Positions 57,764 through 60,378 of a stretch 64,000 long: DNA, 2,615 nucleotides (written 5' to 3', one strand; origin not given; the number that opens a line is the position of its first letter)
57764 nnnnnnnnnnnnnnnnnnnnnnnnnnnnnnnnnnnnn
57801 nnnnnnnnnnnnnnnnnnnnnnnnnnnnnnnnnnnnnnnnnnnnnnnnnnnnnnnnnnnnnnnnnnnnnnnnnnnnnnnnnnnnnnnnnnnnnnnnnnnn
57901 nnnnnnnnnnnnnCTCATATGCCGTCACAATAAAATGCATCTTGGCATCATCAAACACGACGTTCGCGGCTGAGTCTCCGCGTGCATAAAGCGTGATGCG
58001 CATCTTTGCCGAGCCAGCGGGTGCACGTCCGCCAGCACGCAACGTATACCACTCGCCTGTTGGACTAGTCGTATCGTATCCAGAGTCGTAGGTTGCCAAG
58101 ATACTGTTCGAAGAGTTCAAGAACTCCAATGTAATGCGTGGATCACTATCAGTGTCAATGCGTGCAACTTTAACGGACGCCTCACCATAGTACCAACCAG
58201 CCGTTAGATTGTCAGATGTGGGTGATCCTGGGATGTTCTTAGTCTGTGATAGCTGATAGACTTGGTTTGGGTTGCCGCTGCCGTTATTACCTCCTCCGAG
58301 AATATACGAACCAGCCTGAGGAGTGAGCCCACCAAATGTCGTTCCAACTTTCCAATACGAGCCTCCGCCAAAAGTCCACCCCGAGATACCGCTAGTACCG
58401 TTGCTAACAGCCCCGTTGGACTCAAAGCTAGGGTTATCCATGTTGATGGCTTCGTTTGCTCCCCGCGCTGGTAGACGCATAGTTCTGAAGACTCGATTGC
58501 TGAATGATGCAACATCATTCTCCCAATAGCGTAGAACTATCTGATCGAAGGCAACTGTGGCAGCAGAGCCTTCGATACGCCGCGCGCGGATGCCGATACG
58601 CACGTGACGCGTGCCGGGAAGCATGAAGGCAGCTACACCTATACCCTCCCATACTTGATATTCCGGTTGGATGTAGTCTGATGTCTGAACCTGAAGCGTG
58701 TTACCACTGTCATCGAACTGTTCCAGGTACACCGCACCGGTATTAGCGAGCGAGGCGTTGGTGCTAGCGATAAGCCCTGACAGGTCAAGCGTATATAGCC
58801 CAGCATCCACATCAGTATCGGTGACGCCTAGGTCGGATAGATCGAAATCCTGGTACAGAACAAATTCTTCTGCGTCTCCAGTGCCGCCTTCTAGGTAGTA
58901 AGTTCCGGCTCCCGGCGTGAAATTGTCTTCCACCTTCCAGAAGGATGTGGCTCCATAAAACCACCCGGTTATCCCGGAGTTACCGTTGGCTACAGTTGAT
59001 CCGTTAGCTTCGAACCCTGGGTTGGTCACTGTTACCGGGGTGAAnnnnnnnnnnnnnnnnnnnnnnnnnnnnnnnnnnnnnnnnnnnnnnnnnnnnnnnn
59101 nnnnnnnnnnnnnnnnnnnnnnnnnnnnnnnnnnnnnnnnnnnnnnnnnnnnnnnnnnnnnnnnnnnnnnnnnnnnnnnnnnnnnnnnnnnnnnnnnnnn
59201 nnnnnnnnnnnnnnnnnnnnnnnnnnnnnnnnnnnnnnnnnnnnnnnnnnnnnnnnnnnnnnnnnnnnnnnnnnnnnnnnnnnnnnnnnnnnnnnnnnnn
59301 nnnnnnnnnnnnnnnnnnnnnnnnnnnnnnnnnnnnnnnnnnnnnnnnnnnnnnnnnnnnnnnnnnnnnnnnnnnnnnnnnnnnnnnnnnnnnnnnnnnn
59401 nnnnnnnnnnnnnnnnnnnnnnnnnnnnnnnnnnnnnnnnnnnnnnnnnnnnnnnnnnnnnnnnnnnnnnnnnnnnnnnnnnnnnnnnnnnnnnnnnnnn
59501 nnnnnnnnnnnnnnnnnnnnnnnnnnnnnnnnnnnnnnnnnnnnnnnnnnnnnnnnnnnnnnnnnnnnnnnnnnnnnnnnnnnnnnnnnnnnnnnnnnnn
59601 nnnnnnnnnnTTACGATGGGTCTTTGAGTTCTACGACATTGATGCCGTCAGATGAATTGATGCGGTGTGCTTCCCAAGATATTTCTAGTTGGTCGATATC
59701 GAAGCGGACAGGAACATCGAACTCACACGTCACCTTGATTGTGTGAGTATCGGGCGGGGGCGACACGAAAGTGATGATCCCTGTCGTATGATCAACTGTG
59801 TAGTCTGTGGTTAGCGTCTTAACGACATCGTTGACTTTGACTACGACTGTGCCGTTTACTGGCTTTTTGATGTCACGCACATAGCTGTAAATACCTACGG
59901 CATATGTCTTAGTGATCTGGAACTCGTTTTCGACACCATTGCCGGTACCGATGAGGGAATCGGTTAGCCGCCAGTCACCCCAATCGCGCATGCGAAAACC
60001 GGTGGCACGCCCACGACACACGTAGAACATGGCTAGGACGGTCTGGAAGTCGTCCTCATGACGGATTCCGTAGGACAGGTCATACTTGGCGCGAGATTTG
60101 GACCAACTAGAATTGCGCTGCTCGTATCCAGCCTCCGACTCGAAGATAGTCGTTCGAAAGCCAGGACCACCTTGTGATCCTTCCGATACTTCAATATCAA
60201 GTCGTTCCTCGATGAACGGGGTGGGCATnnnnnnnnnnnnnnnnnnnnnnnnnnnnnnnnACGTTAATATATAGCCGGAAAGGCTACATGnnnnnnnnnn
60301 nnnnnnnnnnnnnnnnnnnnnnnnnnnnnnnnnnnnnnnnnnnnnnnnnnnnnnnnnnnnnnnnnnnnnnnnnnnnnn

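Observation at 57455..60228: Gene-transfer-agent-type distal tail genes (DUF2460 plus BR0599/DUF2163) in a large tRNA-rich phage, the latter with duplicated carbohydrate-binding-like inserts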

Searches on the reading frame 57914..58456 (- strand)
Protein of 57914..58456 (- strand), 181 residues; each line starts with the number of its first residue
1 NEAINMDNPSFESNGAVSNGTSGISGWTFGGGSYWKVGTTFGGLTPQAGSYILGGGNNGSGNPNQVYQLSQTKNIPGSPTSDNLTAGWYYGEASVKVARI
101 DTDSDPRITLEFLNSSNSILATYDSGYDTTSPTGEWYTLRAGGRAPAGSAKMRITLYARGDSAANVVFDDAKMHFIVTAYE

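Call 25: search_solved_structures(query=A2, max_evalue=10, show_alignments=2)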
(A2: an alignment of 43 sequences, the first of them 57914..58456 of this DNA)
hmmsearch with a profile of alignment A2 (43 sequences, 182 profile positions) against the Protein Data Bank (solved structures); distinct sequences matched with E-value up to 10: 2.
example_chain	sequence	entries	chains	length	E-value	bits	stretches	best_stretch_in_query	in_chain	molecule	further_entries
6hrl_A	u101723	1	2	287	0.53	13.2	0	40-63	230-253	Kelch-like protein 17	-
4lmh_A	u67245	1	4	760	1.1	12.2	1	44-115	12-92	Extracellular iron oxide respiratory system surface decaheme cytochrome c component OmcA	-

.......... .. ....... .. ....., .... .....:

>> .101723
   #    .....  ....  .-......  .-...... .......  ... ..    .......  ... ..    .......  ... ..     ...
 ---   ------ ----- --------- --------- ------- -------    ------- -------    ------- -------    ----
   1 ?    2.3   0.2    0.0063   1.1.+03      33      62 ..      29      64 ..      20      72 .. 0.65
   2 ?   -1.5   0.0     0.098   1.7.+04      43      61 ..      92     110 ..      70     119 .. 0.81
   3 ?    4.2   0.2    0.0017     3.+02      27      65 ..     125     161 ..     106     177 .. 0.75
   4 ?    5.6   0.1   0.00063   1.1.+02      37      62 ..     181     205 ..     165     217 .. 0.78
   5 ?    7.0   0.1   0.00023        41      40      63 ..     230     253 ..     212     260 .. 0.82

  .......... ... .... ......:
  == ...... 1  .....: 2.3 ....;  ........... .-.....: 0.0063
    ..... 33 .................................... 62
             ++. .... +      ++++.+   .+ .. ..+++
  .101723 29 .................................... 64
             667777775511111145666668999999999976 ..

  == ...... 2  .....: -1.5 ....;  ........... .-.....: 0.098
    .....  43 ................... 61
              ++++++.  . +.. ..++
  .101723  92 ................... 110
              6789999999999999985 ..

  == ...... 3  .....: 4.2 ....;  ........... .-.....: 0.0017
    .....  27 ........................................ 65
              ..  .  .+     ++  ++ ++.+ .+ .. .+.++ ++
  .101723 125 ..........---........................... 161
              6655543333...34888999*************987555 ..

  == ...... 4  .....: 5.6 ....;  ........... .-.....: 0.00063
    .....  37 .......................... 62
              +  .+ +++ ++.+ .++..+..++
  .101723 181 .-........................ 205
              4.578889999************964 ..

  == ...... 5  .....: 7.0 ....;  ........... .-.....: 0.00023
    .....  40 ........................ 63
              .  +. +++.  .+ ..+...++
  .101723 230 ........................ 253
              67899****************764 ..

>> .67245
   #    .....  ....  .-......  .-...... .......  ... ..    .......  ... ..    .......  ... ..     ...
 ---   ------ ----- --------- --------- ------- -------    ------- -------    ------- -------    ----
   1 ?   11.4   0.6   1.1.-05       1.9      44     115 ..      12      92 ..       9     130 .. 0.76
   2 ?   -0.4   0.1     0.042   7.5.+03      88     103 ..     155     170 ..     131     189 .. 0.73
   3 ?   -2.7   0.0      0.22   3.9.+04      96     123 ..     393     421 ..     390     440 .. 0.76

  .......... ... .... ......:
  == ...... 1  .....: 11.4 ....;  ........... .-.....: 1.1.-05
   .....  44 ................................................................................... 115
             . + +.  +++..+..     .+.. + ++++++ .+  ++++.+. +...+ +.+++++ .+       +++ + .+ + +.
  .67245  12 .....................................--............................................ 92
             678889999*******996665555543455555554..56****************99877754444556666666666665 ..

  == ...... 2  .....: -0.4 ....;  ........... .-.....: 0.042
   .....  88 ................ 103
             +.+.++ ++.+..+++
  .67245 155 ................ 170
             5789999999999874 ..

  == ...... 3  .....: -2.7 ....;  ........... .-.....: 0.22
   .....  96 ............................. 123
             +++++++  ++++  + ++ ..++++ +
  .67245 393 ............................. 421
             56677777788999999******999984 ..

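Call 26: search_protein_families(library=pfam, alignment_id=A2, max_evalue=1)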
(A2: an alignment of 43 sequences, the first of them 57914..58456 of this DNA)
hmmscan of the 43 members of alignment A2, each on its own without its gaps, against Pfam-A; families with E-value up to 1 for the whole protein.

A. member 1, window:57914-58456:- (181 aa): 2 families
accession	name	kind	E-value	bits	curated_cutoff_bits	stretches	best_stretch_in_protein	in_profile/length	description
PF22825.2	HpiC1-like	-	0.0016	19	27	1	3-173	2-173/174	HpiC1 cyclase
PF15363.11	BTBD8_C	-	0.037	14.8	27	1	114-137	15-38/46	BTB/POZ domain-containing protein 8, C-terminal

B. families by the number of members that match (of 43 scanned): 18 families
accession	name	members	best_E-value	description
PF22825.2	HpiC1-like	7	8.7e-05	HpiC1 cyclase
PF02018.23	CBM_4_9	2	0.019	Carbohydrate binding domain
PF00629.30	MAM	2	0.045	MAM domain, meprin/A5/mu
PF03422.21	CBM_6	1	0.009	Carbohydrate binding module (family 6)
PF13360.13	PQQ_2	1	0.017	Outer membrane protein assembly factor BamB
PF01957.25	NfeD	1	0.022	NfeD-like C-terminal, partner-binding domain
PF15363.11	BTBD8_C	1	0.037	BTB/POZ domain-containing protein 8, C-terminal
PF16394.10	DUF5003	1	0.037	Domain of unknown function (DUF5003)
PF04303.18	PrpF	1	0.038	PrpF protein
PF17488.7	Herpes_glycoH_C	1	0.077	Herpesvirus glycoprotein H C-terminal domain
PF18620.7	DUF5627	1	0.09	Domain of unknown function (DUF5627)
PF21582.3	CBM30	1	0.11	Carbohydrate binding domain 30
PF23861.1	Ribophorin_II_2nd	1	0.12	Ribophorin II second domain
PF16327.10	CcmF_C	1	0.12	Cytochrome c-type biogenesis protein CcmF C-terminal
PF23660.1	NOMO_8th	1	0.15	NOMO eighth prealbumin-like domain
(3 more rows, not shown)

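Call 49: predict_structure(alignment_id=A3)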
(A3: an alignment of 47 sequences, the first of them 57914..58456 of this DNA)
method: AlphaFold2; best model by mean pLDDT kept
length: 181 residues; sequences in the alignment: 47
mean_pLDDT: 96.7   pTM: 0.92
mean pLDDT of the five models: 96.7, 96.6, 96.5, 96.2, 95.5
residues with pLDDT >= 90: 175; 70-90: 4; 50-70: 2; < 50: 0
segments of 3 or more residues with pLDDT < 50: none
pLDDT, mean of each block of 10 residues (from residue 1): 91 98 98 98 98 98 97 94 95 98 98 98 98 98 98 98 97 93 56
secondary structure, 60 per line:
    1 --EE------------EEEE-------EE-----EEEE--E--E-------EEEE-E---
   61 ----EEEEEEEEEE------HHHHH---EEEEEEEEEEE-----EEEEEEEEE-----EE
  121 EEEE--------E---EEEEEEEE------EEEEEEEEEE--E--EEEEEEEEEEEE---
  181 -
elements in order: E17-20 E35-38 E52-55 E65-74 H81-85 E89-99 E105-113 E119-124 E137-144 E151-160 E166-177

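Call 63: search_protein_representatives(alignment_id=A4)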
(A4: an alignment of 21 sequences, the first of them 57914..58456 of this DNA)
Query: 21 sequences, 184 profile positions. Proteins with E-value up to 0.001 (for the whole library): 2244; up to 1e-10: 410; up to 1e-30: 52. The best 150 are listed.
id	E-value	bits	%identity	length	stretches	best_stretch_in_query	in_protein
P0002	2.8e-120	415.0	-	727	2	2-182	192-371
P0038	5.4e-111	384.7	-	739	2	2-182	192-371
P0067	9.2e-91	318.8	-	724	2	4-182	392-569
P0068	2.1e-72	259.0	-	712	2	4-184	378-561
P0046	1.2e-71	256.5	-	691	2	1-182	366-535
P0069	3.7e-69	248.4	-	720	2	5-182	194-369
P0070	3.3e-60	219.2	-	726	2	4-181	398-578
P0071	8.6e-59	214.6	-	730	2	2-179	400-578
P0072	2.1e-58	213.3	-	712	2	4-182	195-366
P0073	4.4e-56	205.7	-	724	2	4-181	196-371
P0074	5.1e-56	205.5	-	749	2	2-181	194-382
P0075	4.1e-55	202.6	-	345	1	2-184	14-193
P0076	2.0e-53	197.1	-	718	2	4-178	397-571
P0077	2.0e-51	190.6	-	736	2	6-181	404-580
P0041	3.0e-51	190.0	-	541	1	5-182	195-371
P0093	1.3e-42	161.9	-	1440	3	9-178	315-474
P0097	6.7e-41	156.3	-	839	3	6-180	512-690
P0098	7.0e-41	156.2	-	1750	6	18-180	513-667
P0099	9.3e-41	155.8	-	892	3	4-181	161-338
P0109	9.0e-36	139.5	-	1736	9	7-176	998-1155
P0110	4.8e-35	137.2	-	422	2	4-182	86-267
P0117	6.9e-30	120.4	-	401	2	25-177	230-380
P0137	3.3e-25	105.1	-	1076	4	61-178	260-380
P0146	2.5e-24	102.2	-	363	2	21-177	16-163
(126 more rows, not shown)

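Call 64: search_protein_families(library=pfam, proteins=[P0093, P0098, P0109, P0110, P0117, P0075, P0099, P0137, P0146, P0097], max_evalue=0.001)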
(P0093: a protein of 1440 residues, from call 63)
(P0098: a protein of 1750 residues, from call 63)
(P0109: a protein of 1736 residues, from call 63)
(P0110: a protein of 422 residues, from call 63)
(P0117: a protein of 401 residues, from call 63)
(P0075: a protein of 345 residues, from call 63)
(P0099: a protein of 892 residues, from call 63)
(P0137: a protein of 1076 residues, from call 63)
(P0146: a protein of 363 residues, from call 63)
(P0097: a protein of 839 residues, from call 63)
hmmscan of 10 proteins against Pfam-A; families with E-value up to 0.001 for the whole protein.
P0093 (1440 aa): 7 families
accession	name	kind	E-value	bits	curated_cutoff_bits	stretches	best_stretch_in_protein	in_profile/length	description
PF03160.20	Calx-beta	-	3.4e-45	153.3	27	4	902-981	22-102/119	Calx-beta domain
PF05345.18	He_PIG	-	8.2e-20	71.5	24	3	220-310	2-96/96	Putative Ig domain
PF17963.7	Big_9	-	2.7e-16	60.7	23.6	1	1342-1426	1-87/89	Bacterial Ig domain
PF17803.7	Cadherin_4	-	1.1e-09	39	25.1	1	1340-1393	9-65/71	Bacterial cadherin-like domain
PF17892.7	Cadherin_5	-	5.3e-08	33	26.5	1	1359-1429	24-97/98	Cadherin-like domain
PF05593.20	RHS_repeat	-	3.5e-07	30.9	22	1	851-879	1-29/38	RHS Repeat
PF09668.16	Asp_protease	-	2.1e-06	28.3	26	0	147-168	14-35/109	Aspartyl protease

P0098 (1750 aa): 3 families
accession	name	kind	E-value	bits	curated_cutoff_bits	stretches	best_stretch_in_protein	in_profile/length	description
PF00629.30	MAM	-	7.6e-07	29.5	26.4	0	457-499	113-156/158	MAM domain, meprin/A5/mu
PF00932.25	LTD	-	2.1e-05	25.3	34.3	0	508-611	26-105/109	Lamin Tail Domain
PF02018.23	CBM_4_9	-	0.00026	21.8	25.9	0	681-715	4-39/136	Carbohydrate binding domain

P0109 (1736 aa): 0 families

P0110 (422 aa): 1 family
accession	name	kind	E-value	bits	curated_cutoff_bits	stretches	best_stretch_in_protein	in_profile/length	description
PF09356.15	Phage_BR0599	-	1.1e-17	64.5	22.9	1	331-410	1-78/80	Phage conserved hypothetical protein BR0599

P0117 (401 aa): 0 families

P0075 (345 aa): 1 family
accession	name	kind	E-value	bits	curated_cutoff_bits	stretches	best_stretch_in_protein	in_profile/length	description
PF09356.15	Phage_BR0599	-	5.4e-18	65.6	22.9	1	258-335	3-79/80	Phage conserved hypothetical protein BR0599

P0099 (892 aa): 2 families
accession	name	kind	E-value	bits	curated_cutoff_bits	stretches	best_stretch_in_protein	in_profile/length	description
PF09931.15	Phage_phiJL001_Gp84_N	-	8.3e-26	91.5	26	1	1-130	31-159/160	Baseplate hub protein, N-terminal attachment domain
PF09356.15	Phage_BR0599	-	6.7e-18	65.3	22.9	1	617-695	2-78/80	Phage conserved hypothetical protein BR0599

P0137 (1076 aa): 1 family
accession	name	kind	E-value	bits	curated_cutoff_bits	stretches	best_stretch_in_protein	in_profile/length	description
PF18884.5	TSP3_bac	-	3.7e-18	65.5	25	3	805-824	1-20/22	Bacterial TSP3 repeat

P0146 (363 aa): 0 families

P0097 (839 aa): 2 families
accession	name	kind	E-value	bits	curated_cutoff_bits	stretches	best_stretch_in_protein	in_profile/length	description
PF09931.15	Phage_phiJL001_Gp84_N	-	1.3e-38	133.1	26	1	8-165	3-159/160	Baseplate hub protein, N-terminal attachment domain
PF09356.15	Phage_BR0599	-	2.5e-13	50.6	22.9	1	758-835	3-78/80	Phage conserved hypothetical protein BR0599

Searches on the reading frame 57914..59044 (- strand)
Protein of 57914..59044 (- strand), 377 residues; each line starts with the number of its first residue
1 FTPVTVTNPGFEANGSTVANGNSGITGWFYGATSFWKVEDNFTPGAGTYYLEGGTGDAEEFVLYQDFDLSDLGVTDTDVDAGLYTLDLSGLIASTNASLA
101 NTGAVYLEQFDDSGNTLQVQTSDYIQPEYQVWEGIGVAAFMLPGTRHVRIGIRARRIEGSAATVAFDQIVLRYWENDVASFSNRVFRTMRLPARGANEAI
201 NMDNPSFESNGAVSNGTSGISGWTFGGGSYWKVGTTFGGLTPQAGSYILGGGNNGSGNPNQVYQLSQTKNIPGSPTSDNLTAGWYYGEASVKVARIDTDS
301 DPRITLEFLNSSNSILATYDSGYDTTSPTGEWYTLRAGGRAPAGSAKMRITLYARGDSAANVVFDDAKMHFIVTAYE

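Call 58: search_dna_similar(query=window:57914-59044:-, collection=phages, mode=protein, max_rows=40, max_evalue=0.001, rows=spread)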
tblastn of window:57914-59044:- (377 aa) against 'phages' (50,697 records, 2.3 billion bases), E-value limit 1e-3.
No match.

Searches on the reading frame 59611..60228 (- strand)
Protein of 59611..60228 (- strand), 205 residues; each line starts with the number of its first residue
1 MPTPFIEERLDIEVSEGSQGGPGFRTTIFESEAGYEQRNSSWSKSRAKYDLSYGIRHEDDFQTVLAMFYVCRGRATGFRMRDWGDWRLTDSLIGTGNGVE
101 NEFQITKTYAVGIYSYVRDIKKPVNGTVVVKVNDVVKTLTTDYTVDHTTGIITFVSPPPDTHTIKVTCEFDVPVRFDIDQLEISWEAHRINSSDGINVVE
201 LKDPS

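Call 3: search_protein_families(library=pfam, proteins=[window:59611-60228:-], max_evalue=0.01)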
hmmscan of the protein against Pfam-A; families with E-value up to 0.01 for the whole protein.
window:59611-60228:- (205 aa): 1 family
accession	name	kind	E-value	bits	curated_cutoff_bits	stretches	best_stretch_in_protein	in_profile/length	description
PF09343.15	DUF2460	-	5.8e-61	206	30.4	1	9-202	4-205/205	Conserved hypothetical protein 2217 (DUF2460)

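Call 4: search_protein_families(library=phrogs, proteins=[window:59611-60228:-], max_evalue=0.001)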
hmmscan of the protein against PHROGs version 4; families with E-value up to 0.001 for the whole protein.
window:59611-60228:- (205 aa): 1 family
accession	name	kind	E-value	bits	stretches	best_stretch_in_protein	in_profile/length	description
phrog_2913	-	other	4.4e-69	234.3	1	4-203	103-299/306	glycoside hydrolase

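Call 14: search_solved_structures(query=window:59611-60228:-, max_evalue=1)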
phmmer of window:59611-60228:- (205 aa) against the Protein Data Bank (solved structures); distinct sequences matched with E-value up to 1: 2.
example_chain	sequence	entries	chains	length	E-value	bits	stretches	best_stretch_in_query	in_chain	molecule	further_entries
6tba_6B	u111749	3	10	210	6.1e-42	146.7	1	5-201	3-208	Uncharacterized protein | Distal tail protein Rcc01695 | Putative gene transfer agent protein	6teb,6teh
8gtc_G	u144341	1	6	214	4.1e-28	101.6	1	5-189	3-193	Distal tail protein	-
